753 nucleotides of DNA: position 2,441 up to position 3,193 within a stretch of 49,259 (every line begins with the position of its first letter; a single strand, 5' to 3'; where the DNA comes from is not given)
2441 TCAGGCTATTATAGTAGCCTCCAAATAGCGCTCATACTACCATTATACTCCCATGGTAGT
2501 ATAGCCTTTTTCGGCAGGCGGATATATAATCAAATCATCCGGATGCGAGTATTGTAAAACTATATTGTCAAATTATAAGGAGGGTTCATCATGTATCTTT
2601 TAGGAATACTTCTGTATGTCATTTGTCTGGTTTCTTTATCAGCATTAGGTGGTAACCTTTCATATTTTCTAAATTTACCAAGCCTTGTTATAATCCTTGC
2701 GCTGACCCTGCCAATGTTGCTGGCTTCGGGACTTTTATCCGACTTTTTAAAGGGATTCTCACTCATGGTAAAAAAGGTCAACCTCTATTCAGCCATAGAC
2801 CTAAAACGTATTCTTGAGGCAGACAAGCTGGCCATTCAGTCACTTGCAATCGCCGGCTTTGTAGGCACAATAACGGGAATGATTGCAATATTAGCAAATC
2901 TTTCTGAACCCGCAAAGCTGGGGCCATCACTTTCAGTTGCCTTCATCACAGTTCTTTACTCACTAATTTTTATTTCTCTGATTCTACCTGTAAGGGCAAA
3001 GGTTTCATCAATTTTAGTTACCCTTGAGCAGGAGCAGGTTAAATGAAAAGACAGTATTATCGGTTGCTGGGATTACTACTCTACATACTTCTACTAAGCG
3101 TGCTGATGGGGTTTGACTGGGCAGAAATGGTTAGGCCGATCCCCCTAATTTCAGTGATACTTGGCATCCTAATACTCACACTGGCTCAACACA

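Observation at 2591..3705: Coupled pair of miniature MotA/ExbB/TolQ-like membrane proteins, one fused to a LuxR-type DNA-binding domain, with no MotB/ExbD/TolR partner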

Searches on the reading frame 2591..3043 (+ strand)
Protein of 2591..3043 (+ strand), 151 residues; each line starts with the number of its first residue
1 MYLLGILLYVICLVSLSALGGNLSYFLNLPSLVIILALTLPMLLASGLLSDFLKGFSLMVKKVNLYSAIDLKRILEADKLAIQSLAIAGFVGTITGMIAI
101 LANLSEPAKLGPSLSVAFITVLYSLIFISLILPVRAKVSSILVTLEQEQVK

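Call 3: search_protein_families(library=pfam, proteins=[window:2591-3043:+], max_evalue=10)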
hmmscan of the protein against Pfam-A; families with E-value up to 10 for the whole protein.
window:2591-3043:+ (151 aa): 3 families
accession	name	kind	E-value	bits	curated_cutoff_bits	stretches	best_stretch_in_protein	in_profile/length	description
PF01618.21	MotA_ExbB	-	7.5e-08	32.6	22.9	1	87-140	58-116/127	MotA/TolQ/ExbB proton channel family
PF16083.10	Phage_holin_3_3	-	0.0022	18.5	28.4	1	82-111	32-61/78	LydA holin phage, holin superfamily III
PF11431.13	Transport_MerF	-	1.6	9.1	24.3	1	6-40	3-36/45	Membrane transport protein MerF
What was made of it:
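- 2591..3046 (+): Gene A: 151-aa miniature MotA. It has four membrane helices, keeps the TM1-2 and TM3-4 blocks of MotA/PomA, and lacks the cytoplasmic insert and C-terminal tail. Pfam PF01618 32.6 bits against a cut-off of 22.9 (call 3).
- On MotA/ExbB/TolQ protein family (PF01618), protein A: 32.6 bits against 22.9 (call 3).
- Checked: A scores 32.6 bits on Pfam MotA_ExbB, against a cut-off of 22.9 (call 3).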

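Call 4: search_protein_families(library=ncbifam, proteins=[window:2591-3043:+], max_evalue=10)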
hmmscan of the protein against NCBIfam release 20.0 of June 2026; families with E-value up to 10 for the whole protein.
window:2591-3043:+ (151 aa): 7 families
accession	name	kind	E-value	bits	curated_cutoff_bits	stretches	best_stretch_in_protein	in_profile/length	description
NF006527.0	PRK08990.1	equivalog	5.4e-11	42.3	341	2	88-139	153-205/254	flagellar motor protein PomA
NF006583.0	PRK09109.1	equivalog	6.5e-11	41.8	237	2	88-144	156-213/246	flagellar motor protein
NF005383.1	PRK06926.1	equivalog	2.6e-09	36.5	394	2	88-139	161-213/271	flagellar motor protein MotP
NF005237.0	PRK06743.1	equivalog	2.3e-05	23.9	373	1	78-139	167-228/277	flagellar motor protein MotP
NF005997.1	PRK08124.1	equivalog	7.1e-05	21.9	340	1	89-131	158-199/259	flagellar motor stator protein MotA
NF009117.0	PRK12468.1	equivalog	0.083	11.6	712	1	31-131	98-196/386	flagellar biosynthesis protein FlhB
NF006284.1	PRK08456.1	equivalog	0.41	9.8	380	1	84-124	152-192/252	flagellar motor stator protein MotA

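Call 12: find_homologous_proteins(query=window:2591-3043:+)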
Query window:2591-3043:+ (151 aa): 7 proteins with E <= 0.001 among 254 candidates.
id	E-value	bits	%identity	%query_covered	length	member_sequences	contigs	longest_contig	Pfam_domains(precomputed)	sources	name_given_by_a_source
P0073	5.2e-79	281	99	100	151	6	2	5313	PF01618.22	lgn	-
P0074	9.3e-69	248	86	100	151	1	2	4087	PF01618.22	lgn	-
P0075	3.5e-53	198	70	100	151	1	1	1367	-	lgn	-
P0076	2.5e-52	195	69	100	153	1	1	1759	-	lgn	-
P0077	1.0e-51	193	69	100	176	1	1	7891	-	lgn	-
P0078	1.3e-49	186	65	100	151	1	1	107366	-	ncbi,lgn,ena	-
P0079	7.1e-36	142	51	97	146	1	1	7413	-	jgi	jgi:flagellar motor component MotA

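Call 19: find_homologous_proteins(query=A2)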
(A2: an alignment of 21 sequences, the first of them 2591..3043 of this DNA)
Query A2 (21 sequences) (151 aa, profile of the alignment): 45 proteins with E <= 0.001 among 8000 candidates.
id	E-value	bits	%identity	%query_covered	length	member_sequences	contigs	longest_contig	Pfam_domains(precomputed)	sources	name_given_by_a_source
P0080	9.0e-61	222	44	98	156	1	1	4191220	PF01618.22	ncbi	-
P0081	2.6e-60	221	44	98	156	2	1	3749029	-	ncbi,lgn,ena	-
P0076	8.2e-59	216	69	100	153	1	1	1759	-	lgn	-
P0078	1.1e-58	215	65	100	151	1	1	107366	-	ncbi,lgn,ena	-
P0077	2.0e-58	215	69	100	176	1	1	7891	-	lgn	-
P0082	2.6e-57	211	42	98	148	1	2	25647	-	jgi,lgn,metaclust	metaclust:\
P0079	2.6e-57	211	51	97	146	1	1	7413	-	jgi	jgi:flagellar motor component MotA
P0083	4.4e-57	210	41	98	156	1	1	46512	-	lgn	-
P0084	1.1e-56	209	60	100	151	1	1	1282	PF01618.22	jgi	-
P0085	1.0e-55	206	51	98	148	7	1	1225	-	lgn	-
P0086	1.0e-55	206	41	98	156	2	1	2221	-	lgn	-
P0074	2.2e-55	205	86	100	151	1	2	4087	PF01618.22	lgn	-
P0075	9.3e-55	203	70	100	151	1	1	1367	-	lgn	-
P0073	3.4e-54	201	99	100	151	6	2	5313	PF01618.22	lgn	-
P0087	5.3e-52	194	39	99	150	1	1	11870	-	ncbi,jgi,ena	-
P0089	4.5e-49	184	42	97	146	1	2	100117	PF01618.22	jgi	jgi:flagellar motor component MotA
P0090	3.8e-48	181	36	97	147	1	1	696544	PF01618.22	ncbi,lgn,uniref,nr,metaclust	ncbi:MotA/TolQ/ExbB proton channel family protein [Desnuesiella massiliensis]|uniref:MotA/TolQ/ExbB 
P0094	2.6e-38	149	47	75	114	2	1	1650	PF01618.22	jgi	jgi:flagellar motor component MotA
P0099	2.6e-32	130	39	79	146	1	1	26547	-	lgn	-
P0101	1.6e-27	114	39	69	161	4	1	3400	-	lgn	-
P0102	4.1e-21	94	28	84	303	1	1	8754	-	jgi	-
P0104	1.6e-11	62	34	86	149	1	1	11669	PF01618.22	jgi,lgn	-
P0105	1.6e-10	59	29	77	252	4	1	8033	PF12844.14,PF01381.29,PF13560.13,PF13443.13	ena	-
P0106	1.9e-7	49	47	25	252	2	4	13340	PF01618.22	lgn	-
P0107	8.9e-7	47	29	72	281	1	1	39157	PF01618.22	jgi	jgi:chemotaxis protein MotA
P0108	1.8e-6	46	29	72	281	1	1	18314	PF01618.22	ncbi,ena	-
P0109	3.1e-6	45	29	72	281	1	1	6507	PF01618.22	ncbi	-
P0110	3.6e-6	45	33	38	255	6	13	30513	PF01618.22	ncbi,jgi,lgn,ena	jgi:chemotaxis protein MotA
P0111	4.3e-6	45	31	65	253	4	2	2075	PF01618.22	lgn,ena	-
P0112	6.4e-6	44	28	72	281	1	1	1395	PF01618.22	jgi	jgi:chemotaxis protein MotA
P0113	1.1e-5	43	34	32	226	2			PF01618.22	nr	nr:MotA/TolQ/ExbB proton channel family protein [Alphaproteobacteria bacterium]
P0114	3.8e-5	42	34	34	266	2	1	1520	PF01618.22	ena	-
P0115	9.5e-5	40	31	40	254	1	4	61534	PF01618.22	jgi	jgi:chemotaxis protein MotA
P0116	9.8e-5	40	35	34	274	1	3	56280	PF01618.22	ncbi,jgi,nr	ncbi:MAG: motility protein A [Dethiobacter sp.]|jgi:chemotaxis protein MotA|nr:MAG: motility protein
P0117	1.9e-4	39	34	34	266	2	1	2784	PF01618.22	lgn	-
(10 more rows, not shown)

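Call 34: search_solved_structures(query=A3, max_evalue=1, show_alignments=2)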
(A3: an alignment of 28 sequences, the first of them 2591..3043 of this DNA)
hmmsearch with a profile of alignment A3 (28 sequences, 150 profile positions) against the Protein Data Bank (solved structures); distinct sequences matched with E-value up to 1: 9.
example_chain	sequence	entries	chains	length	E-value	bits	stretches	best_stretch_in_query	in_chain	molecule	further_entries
8gqy_A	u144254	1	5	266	8.2e-20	74.7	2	88-140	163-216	Motility protein A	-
8brd_D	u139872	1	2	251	5.4e-17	65.5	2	89-139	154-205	Chemotaxis protein PomA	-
8brd_A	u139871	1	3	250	5.5e-17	65.5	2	89-139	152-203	Chemotaxis protein PomA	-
8bri_A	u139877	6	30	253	5.6e-17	65.5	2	89-139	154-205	Chemotaxis protein PomA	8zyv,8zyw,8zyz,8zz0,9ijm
9luc_C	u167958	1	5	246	6.5e-11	45.8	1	88-141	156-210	Flagellar motor protein MotA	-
9lu9_A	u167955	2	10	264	7.4e-11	45.6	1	88-141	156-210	Flagellar motor protein MotA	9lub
8ucs_C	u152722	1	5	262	1.4e-09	41.5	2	89-138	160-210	Motility protein A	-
6ysf_E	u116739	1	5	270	1.5e-09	41.3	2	89-138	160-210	Chemotaxis MotA protein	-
6ysl_G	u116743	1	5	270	1e-07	35.4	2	89-141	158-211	Motility protein A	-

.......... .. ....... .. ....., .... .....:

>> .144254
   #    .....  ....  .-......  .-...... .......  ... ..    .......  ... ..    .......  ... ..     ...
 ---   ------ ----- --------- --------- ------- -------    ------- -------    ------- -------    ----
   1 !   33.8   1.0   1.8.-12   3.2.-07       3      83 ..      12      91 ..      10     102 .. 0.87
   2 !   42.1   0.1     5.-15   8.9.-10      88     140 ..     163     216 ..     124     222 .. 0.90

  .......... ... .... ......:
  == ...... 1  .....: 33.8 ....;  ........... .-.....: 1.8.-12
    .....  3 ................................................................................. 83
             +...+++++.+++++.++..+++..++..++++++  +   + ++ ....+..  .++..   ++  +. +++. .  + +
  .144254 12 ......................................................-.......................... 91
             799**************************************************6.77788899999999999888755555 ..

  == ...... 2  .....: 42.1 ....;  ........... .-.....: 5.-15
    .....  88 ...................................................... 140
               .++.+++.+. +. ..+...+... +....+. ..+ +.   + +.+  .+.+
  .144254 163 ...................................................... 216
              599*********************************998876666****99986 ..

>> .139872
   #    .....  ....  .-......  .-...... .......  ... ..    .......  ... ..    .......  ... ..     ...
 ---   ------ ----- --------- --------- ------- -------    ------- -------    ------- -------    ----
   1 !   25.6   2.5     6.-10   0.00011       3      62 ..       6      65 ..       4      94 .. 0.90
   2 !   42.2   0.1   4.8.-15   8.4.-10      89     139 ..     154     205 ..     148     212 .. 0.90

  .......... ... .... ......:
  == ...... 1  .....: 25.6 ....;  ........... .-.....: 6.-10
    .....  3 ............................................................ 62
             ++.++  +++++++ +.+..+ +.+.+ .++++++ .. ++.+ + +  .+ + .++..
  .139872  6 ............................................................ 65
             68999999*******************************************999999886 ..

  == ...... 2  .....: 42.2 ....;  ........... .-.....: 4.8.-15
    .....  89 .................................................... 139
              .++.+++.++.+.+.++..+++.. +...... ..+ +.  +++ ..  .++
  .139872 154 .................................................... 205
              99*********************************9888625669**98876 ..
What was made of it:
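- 2591..3046 (+): Profile against the PDB: MotA 8gqy E 8e-20 in two blocks (call 34).
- On MotA/ExbB/TolQ protein family (PF01618), protein A: An A-family profile hits solved MotA/PomA at E 8e-20 to 1e-7 (call 34).
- Checked: An A-family profile matches solved MotA in two blocks, A 3-83 to MotA 12-91 and A 88-140 to MotA 163-216, so roughly 70 residues are missing (call 34).
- TM3-TM4 of A, the part of MotA that surrounds MotB, is the best conserved block (conditional E about 5e-15 to solved MotA/PomA, call 34). A lacks the cytoplasmic domain that couples rotation to a target (call 34).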

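Call 37: predict_structure(alignment_id=A3)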
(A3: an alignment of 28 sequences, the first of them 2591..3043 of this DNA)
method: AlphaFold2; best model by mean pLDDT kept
length: 151 residues; sequences in the alignment: 28
mean_pLDDT: 87.7   pTM: 0.79
mean pLDDT of the five models: 87.7, 87.4, 86.9, 84.3, 84.0
residues with pLDDT >= 90: 82; 70-90: 66; 50-70: 3; < 50: 0
segments of 3 or more residues with pLDDT < 50: none
pLDDT, mean of each block of 10 residues (from residue 1): 79 79 75 91 93 89 82 95 96 93 88 89 93 92 84 55
secondary structure, 60 per line:
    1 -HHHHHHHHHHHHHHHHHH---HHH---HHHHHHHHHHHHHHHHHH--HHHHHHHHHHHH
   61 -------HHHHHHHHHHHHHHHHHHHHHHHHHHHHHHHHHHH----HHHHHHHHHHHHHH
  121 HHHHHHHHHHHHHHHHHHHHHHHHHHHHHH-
elements in order: H2-19 H29-46 H49-60 H68-102 H107-150
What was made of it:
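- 2591..3046 (+): AlphaFold2 pLDDT 87.7, pTM 0.79 (call 37).
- On MotA/ExbB/TolQ protein family (PF01618), protein A: AlphaFold2 model pLDDT 87.7 (call 37).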

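Call 46: fold_search(model_id=the predicted structure, library=pdb)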
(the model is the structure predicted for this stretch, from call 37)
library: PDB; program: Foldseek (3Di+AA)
matches with E <= 10: 322; with E <= 0.001: 2
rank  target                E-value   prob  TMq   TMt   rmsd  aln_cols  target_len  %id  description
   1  8brd_B                6.8e-04  1.00  0.66  0.44   7.2       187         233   16  Mechanisms of ion selectivity and rotor coupling in the bacterial flagellar sodium-driven stator unit (released 2023-06-14)
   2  8brd_D                7.9e-04  1.00  0.64  0.42   7.6       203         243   17  Mechanisms of ion selectivity and rotor coupling in the bacterial flagellar sodium-driven stator unit (released 2023-06-14)
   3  8zyv_G                2.3e-03  1.00  0.36  0.26  17.4       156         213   19  Bacterial flagellar sodium-driven stator PomA5PomB2 with 100 mM NaCl (released 2025-01-01)
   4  8gqy_A                2.6e-03  1.00  0.71  0.45   4.7       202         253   19  CryoEM structure of pentameric MotA from Aquifex aeolicus (released 2022-10-26)
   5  9luc_B                3.1e-03  1.00  0.66  0.46   3.9       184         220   17  The chimeric flagellar motor complex between MotA1B1 from Paenibacillus sp. TCA20 and MotAB from E.coli, state 3 (released 2025-04-09)
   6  8zyv_E                4.3e-03  1.00  0.49  0.35  16.8       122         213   20  Bacterial flagellar sodium-driven stator PomA5PomB2 with 100 mM NaCl (released 2025-01-01)
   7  8brd_A                4.5e-03  1.00  0.62  0.40   9.0       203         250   18  Mechanisms of ion selectivity and rotor coupling in the bacterial flagellar sodium-driven stator unit (released 2023-06-14)
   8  8brd_C                4.7e-03  1.00  0.62  0.40   7.7       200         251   18  Mechanisms of ion selectivity and rotor coupling in the bacterial flagellar sodium-driven stator unit (released 2023-06-14)
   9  9lu9_B                5.8e-03  1.00  0.75  0.47   6.8       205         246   17  The chimeric flagellar motor complex between MotA1B1 from Paenibacillus sp. TCA20 and MotAB from E.coli, state 1 (released 2025-04-09)
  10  8zyv_D                1.1e-02  1.00  0.47  0.35  10.4       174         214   18  Bacterial flagellar sodium-driven stator PomA5PomB2 with 100 mM NaCl (released 2025-01-01)
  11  8ucs_C                2.2e-02  1.00  0.66  0.43   5.7       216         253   17  Cryo-EM structure of the flagellar MotAB stator bound to FliG (released 2024-01-24)
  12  6ysf_F                3.0e-02  1.00  0.55  0.35  10.9       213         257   15  Structure of the flagellar MotAB stator complex from Clostridium sporogenes (released 2020-08-12)
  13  9luc_A                3.3e-02  1.00  0.56  0.41   5.9       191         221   18  The chimeric flagellar motor complex between MotA1B1 from Paenibacillus sp. TCA20 and MotAB from E.coli, state 3 (released 2025-04-09)
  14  8zyv_F                4.5e-02  1.00  0.64  0.45   5.8       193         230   15  Bacterial flagellar sodium-driven stator PomA5PomB2 with 100 mM NaCl (released 2025-01-01)
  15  8ucs_G                4.5e-02  1.00  0.63  0.41   5.7       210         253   17  Cryo-EM structure of the flagellar MotAB stator bound to FliG (released 2024-01-24)
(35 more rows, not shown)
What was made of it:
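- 2591..3046 (+): Foldseek: the top 25 hits are MotA, PomA or TolQ, with the best superpositions at query-normalised TM-score 0.62-0.75 (call 46).
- Closest known: MotA / PomA, the ring subunit of the flagellar stator. Same: Its predicted fold superposes on MotA/PomA (calls 34, 46).
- Closest known: ExbB-ExbD, TolQ-TolR, AglR-AglQS and other 5:2 ion-driven motors. Same: TolQ and ExbB structures appear among weaker fold matches of A (call 46).
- Closest known: ExbB-ExbD, TolQ-TolR, AglR-AglQS and other 5:2 ion-driven motors. Different: A is closer to the MotA/PomA branch than to ExbB/TolQ (calls 4, 34, 46).
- A is MotA-like: calls 3, 4, 34, 37, 46.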

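Call 63: find_encoding_contigs(protein=P0105, flank=4000, max_places=2)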
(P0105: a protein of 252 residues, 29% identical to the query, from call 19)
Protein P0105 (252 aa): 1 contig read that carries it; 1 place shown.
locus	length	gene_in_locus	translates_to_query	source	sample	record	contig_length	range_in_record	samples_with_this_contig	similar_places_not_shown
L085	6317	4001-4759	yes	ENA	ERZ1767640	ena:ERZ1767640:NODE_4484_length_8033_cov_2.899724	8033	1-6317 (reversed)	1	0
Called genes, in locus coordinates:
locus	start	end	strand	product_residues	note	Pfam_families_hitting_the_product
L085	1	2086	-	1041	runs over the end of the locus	PF09594:GT87, PF13231:PMT_2, PF02366:PMT, PF13231:PMT_2, PF16192:PMT_4TMC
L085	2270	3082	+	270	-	PF04203:Sortase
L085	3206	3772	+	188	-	PF00188:CAP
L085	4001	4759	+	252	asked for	PF12844:HTH_19, PF13560:HTH_31 (weak), PF01381:HTH_3, PF13443:HTH_26 (weak)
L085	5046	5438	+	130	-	-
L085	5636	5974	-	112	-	PF01648:ACPS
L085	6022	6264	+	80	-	-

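Call 64: find_encoding_contigs(protein=P0102, flank=4000, max_places=2)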
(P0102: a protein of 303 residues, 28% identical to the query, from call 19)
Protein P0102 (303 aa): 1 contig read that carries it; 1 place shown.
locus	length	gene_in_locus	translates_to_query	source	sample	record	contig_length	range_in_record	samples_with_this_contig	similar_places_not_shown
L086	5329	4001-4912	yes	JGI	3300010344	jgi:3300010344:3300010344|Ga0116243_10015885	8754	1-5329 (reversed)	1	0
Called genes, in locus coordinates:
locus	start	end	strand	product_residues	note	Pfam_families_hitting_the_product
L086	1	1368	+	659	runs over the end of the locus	PF01734:Patatin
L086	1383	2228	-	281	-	PF00494:SQS_PSY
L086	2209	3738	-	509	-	PF00890:FAD_binding_2 (faint), PF01266:DAO, PF03486:HI0933_like (faint), PF07992:Pyr_redox_2 (faint), PF13450:NAD_binding_8, PF01593:Amino_oxidase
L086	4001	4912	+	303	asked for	-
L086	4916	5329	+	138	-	?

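Call 71: search_protein_families(library=padloc, proteins=[window:2591-3043:+], max_evalue=1)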
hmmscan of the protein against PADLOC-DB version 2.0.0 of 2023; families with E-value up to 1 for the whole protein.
window:2591-3043:+ (151 aa): 0 families
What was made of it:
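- On Known anti-phage defence systems (e.g. Zorya ZorA, a MotA-like protein): No hit for A. Only HTH-level hits for B (call 71).
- Tried and rejected: No PADLOC family (call 71).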

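Call 80: find_encoding_contigs(protein=P0099, flank=3000, max_places=1)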
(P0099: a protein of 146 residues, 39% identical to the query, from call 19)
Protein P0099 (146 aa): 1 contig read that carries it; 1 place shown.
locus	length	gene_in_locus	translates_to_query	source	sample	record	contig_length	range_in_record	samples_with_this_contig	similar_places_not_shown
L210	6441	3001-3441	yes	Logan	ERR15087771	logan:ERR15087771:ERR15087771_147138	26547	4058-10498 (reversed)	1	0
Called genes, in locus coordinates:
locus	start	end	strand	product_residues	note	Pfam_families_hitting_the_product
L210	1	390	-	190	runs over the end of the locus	PF01923:Cob_adeno_trans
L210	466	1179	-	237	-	PF01479:S4, PF00849:PseudoU_synth_2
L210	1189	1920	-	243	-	PF00702:Hydrolase (weak), PF12710:HAD, PF08282:Hydrolase_3 (weak)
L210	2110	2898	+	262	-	PF02517:Rce1-like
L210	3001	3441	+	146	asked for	-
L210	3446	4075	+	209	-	PF00196:GerE, PF08281:Sigma70_r4_2 (weak)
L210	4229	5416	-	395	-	PF00202:Aminotran_3, PF00266:Aminotran_5 (weak)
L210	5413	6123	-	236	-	PF08503:DapH_N, PF25087:GMPPB_C (faint), PF25084:LbH_EIF2B (weak), PF00132:Hexapep, PF14602:Hexapep_2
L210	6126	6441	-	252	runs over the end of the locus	PF01113:DapB_N, PF05173:DapB_C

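Call 81: find_encoding_contigs(protein=P0104, flank=3000, max_places=1)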
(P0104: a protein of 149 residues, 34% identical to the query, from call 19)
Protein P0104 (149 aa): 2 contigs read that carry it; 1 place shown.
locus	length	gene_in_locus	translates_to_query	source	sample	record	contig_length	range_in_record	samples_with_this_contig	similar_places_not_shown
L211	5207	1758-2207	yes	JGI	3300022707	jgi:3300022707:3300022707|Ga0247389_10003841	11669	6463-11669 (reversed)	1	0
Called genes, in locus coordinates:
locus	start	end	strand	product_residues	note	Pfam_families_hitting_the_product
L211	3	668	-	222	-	?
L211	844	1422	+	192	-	PF04542:Sigma70_r2, PF08281:Sigma70_r4_2 (weak), PF04545:Sigma70_r4 (weak)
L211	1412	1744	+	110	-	-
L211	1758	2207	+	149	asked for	PF01618:MotA_ExbB (weak)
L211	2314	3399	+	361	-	PF01436:NHL (faint), PF17170:DUF5128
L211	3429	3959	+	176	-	PF01436:NHL (faint), PF17170:DUF5128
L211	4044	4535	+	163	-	-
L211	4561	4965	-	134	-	PF04519:Bactofilin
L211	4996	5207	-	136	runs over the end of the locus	PF02823:ATP-synt_DE_N, PF00401:ATP-synt_DE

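Call 82: find_encoding_contigs(protein=P0101, flank=3000, max_places=1)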
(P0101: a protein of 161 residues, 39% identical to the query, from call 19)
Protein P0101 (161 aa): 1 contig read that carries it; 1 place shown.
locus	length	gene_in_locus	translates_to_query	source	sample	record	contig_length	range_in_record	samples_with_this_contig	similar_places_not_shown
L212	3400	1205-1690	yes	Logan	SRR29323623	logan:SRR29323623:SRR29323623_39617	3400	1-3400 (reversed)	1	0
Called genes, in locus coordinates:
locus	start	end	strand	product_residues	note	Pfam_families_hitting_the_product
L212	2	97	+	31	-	?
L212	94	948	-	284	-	PF02498:Bro-N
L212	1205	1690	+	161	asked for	-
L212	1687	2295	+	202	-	PF00196:GerE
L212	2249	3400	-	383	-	?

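Call 91: search_dna_similar(query=window:2591-3043:+, collection=plasmids, mode=protein, max_rows=8)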
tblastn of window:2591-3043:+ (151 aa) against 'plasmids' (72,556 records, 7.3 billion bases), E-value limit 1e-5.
Records with a match: 2; places in all: 2; records where one place covers at least 80% of the query: 1.
Best place of each record, by identity: <60% 2.
By first word of the organism name: Acetoanaerobium 1; Methylobacterium 1.
By predicted mobility (MOB-suite, as given by PLSDB): non-mobilizable 1; mobilizable 1.
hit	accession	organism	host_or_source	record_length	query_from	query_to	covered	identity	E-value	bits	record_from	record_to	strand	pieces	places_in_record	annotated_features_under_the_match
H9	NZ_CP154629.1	Acetoanaerobium noterae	cell culture,Sludge of a digestion ...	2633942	1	148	98%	39.9%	7e-24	103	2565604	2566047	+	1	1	none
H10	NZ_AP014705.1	Methylobacterium aquaticum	-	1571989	89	150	41%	41.3%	3e-7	56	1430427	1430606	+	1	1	none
